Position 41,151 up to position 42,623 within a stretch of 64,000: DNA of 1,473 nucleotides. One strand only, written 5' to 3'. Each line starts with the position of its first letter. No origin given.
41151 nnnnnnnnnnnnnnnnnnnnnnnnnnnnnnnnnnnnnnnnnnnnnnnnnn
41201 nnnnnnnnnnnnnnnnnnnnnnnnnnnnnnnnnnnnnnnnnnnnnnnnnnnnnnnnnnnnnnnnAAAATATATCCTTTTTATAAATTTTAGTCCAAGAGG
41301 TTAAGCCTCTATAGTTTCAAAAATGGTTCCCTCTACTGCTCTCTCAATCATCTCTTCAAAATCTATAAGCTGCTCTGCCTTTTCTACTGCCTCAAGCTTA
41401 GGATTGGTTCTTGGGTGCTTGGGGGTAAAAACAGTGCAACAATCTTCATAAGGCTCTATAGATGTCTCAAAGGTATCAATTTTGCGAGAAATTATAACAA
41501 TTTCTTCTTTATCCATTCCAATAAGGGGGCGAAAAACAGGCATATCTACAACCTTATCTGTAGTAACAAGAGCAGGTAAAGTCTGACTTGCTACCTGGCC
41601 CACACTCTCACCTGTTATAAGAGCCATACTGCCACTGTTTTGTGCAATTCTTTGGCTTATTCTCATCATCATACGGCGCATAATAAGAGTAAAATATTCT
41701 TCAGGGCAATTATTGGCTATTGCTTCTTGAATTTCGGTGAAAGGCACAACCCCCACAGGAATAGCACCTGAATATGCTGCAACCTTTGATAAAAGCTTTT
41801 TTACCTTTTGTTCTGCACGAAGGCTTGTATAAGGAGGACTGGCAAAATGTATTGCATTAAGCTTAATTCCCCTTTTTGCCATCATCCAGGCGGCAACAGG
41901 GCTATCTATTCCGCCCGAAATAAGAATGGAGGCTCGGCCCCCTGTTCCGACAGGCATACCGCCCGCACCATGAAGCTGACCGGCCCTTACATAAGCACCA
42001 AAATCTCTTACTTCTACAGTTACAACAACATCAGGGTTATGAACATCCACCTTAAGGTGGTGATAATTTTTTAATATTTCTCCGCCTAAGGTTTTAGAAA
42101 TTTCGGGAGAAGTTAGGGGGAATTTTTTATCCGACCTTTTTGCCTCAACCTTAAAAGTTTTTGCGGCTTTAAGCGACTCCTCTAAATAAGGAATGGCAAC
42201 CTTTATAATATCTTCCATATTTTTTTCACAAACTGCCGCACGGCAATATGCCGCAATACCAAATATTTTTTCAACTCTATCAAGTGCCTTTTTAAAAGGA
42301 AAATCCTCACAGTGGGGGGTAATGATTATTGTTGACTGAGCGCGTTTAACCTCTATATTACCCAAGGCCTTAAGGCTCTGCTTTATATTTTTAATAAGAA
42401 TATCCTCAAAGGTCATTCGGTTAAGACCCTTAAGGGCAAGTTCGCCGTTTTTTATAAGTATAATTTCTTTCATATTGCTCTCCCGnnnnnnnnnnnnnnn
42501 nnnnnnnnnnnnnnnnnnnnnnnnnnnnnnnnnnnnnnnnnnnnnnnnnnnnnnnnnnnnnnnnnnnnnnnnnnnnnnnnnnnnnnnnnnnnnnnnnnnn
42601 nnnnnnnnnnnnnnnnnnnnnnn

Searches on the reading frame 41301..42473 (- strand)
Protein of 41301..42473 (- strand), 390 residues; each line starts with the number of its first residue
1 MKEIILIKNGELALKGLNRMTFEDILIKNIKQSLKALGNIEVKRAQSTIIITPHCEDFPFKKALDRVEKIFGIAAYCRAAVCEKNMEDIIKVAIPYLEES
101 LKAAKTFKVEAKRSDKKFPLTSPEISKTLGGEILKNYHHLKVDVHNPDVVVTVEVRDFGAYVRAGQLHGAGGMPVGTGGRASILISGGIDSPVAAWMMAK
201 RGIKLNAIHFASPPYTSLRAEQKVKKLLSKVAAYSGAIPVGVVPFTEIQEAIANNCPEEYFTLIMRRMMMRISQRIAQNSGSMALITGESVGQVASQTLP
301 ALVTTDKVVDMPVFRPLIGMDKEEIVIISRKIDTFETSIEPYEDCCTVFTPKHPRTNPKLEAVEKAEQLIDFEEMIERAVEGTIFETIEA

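Call 20: search_protein_families(library=pfam, proteins=[window:41301-42473:-], max_evalue=0.0001)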
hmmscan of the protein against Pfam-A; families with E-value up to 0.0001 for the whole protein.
window:41301-42473:- (390 aa): 3 families
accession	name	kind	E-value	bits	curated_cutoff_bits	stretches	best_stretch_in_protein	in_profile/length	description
PF02568.20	ThiI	-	2.2e-67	227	20.5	1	176-372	1-197/197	Thiamine biosynthesis protein (ThiI)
PF22025.1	ThiI_fer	-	2.3e-21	76.4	25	1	4-77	1-72/72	ThiI ferredoxin-like domain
PF02926.22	THUMP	-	4.9e-19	68.9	20.6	1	83-162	1-81/84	THUMP domain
